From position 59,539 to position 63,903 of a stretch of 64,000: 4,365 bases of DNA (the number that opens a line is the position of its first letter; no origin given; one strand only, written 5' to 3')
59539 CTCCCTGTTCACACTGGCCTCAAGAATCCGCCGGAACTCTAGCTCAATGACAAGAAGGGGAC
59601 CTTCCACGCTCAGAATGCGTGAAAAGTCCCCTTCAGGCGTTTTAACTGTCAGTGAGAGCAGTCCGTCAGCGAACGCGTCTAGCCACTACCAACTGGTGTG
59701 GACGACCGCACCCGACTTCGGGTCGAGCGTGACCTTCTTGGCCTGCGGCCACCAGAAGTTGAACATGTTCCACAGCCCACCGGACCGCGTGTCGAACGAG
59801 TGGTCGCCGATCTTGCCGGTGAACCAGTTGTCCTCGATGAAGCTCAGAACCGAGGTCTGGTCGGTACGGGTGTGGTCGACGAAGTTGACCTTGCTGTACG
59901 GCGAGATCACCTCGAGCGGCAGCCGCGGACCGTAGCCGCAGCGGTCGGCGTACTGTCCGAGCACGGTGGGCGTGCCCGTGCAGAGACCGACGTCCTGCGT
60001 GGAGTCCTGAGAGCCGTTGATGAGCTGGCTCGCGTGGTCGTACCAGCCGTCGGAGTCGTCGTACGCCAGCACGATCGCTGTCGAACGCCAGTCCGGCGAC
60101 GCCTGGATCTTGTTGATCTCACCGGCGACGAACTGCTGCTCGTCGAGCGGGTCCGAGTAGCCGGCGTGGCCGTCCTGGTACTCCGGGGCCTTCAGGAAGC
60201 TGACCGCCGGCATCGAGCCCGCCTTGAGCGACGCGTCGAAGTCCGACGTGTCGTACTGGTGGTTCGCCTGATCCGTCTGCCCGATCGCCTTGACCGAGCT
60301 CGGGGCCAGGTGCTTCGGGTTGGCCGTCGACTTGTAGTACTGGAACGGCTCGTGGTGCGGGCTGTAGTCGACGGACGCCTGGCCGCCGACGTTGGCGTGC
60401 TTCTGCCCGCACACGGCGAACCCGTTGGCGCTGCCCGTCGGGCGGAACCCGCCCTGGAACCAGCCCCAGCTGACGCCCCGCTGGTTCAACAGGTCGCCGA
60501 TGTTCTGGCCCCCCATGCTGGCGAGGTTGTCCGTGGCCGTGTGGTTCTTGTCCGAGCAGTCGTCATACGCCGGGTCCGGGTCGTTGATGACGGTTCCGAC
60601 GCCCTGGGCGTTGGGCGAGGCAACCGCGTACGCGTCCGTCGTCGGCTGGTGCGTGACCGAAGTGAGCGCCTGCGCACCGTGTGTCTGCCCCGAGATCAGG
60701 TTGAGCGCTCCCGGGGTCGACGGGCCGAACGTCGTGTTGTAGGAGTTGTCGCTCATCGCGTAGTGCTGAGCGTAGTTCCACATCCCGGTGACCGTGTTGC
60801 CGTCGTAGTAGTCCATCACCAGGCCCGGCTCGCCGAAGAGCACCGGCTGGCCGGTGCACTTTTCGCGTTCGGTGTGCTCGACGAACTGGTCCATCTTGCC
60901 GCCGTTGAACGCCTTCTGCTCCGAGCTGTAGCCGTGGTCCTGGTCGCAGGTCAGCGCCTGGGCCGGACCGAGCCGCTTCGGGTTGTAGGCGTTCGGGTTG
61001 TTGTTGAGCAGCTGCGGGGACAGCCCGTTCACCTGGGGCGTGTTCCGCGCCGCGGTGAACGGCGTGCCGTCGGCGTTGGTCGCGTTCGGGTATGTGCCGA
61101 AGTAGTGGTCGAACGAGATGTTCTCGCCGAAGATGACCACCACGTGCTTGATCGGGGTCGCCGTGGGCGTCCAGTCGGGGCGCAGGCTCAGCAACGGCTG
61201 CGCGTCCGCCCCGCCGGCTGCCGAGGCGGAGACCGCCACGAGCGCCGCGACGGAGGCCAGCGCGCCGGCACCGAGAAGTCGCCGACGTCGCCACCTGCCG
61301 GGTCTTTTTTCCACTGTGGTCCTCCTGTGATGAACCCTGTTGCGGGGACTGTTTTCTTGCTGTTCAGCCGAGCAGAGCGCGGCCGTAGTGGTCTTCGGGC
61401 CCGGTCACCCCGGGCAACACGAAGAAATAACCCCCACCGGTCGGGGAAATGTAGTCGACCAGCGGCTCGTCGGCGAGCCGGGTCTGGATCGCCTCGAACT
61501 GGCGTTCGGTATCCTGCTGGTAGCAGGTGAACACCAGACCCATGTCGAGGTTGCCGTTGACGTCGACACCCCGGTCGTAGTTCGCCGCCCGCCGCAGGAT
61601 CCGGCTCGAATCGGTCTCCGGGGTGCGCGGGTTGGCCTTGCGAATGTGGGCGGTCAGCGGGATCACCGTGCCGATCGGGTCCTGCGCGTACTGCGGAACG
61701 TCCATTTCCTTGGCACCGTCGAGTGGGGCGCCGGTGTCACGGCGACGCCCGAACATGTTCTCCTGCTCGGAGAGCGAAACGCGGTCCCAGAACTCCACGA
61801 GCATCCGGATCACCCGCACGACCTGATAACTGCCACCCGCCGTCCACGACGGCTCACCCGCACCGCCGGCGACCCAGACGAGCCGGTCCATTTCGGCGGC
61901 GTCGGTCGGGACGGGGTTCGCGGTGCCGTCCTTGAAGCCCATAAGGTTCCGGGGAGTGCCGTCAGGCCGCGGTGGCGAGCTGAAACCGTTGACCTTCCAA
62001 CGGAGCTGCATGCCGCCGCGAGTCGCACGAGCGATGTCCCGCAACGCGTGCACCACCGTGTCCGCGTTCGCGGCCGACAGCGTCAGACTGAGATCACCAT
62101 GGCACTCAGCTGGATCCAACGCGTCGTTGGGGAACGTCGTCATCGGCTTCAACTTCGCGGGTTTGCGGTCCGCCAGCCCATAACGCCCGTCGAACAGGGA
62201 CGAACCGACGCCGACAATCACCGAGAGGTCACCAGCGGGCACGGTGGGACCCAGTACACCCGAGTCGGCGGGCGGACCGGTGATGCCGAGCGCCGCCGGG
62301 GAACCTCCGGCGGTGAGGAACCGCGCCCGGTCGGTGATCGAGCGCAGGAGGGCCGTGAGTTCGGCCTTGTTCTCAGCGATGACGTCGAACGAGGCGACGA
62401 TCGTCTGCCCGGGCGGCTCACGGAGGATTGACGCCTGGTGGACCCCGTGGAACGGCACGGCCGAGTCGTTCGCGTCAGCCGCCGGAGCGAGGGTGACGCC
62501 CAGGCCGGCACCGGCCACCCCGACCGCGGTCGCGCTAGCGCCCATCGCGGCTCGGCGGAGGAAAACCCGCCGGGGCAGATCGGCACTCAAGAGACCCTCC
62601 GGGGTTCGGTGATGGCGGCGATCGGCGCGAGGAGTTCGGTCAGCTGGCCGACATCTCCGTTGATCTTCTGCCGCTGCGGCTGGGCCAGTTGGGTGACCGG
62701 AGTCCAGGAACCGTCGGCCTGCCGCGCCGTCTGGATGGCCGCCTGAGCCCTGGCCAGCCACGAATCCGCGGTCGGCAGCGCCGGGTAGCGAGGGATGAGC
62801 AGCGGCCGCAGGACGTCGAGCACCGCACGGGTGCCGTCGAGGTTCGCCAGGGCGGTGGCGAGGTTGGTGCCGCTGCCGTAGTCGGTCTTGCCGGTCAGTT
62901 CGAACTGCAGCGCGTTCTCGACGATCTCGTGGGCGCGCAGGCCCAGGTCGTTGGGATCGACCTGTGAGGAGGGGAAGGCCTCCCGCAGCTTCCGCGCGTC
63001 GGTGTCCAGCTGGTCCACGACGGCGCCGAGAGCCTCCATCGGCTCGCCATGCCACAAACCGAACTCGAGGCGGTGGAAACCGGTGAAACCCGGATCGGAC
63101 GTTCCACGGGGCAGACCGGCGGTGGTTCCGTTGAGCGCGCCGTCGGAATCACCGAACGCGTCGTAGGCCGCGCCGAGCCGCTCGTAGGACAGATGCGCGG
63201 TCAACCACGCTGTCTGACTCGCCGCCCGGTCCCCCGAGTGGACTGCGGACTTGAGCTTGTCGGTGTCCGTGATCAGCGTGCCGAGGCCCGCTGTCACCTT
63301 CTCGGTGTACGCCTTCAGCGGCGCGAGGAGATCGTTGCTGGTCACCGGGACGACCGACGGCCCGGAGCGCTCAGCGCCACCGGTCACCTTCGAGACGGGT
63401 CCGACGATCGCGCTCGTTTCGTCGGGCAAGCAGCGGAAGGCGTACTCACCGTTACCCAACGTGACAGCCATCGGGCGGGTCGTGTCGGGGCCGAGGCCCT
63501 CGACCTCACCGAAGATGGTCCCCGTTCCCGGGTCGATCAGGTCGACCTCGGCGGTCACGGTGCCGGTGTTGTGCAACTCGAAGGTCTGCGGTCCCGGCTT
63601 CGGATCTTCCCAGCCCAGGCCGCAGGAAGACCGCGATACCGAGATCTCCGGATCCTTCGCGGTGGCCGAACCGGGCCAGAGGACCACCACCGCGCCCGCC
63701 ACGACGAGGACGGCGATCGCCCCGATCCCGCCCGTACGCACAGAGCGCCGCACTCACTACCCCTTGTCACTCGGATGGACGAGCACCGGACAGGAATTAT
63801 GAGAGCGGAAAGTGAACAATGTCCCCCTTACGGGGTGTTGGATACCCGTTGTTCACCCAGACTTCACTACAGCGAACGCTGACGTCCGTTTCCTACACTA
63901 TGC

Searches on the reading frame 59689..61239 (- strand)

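Call 58: search_protein_families(library=pfam, proteins=[window:59689-61239:-], max_evalue=0.00001)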
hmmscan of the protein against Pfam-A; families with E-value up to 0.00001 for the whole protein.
window:59689-61239:- (517 aa): 1 family
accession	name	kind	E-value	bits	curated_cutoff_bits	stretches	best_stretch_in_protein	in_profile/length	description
PF04185.19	Phosphoesterase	-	5.2e-80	269.7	23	1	30-472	1-353/356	Phosphoesterase family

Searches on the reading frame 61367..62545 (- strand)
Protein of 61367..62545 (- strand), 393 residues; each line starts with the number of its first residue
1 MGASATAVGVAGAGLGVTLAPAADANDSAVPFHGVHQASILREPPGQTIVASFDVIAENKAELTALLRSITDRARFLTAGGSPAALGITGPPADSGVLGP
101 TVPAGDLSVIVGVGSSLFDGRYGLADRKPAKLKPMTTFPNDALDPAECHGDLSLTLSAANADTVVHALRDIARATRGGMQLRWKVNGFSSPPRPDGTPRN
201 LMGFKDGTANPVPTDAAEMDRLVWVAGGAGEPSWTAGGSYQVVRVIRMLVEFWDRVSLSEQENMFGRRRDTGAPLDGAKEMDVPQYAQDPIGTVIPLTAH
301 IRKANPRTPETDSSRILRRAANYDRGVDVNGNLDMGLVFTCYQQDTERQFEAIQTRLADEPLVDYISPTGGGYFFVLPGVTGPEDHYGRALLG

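Call 58: search_protein_families(library=pfam, proteins=[window:61367-62545:-], max_evalue=0.00001)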
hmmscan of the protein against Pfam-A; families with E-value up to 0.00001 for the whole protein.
window:61367-62545:- (393 aa): 2 families
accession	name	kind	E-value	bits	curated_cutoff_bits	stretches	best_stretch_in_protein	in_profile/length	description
PF20628.3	Dyp_perox_C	-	7e-49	166.2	20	1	197-380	1-165/166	Dyp-type peroxidase, C-terminal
PF04261.18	Dyp_perox_N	-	9.5e-31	107.2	20.4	1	37-188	1-145/146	Dyp-type peroxidase, N-terminal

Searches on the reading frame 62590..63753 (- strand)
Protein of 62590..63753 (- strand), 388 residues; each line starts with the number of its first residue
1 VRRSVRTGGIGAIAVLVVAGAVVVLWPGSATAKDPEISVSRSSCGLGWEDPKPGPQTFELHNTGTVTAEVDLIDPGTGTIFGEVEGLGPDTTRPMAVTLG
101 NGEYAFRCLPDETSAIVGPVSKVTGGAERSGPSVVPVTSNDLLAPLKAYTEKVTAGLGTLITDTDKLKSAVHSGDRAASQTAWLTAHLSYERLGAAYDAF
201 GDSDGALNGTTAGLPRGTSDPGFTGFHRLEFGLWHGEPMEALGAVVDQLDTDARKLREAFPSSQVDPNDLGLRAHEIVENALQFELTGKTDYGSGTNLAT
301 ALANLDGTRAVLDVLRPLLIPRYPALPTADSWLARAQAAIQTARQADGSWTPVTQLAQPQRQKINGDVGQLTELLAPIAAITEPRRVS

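Call 58: search_protein_families(library=pfam, proteins=[window:62590-63753:-], max_evalue=0.00001)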
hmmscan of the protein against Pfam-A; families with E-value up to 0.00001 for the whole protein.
window:62590-63753:- (388 aa): 1 family
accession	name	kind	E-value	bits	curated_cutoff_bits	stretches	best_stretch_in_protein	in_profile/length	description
PF09375.15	Peptidase_M75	-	6.4e-13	49.4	23.5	1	146-376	2-286/288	Imelysin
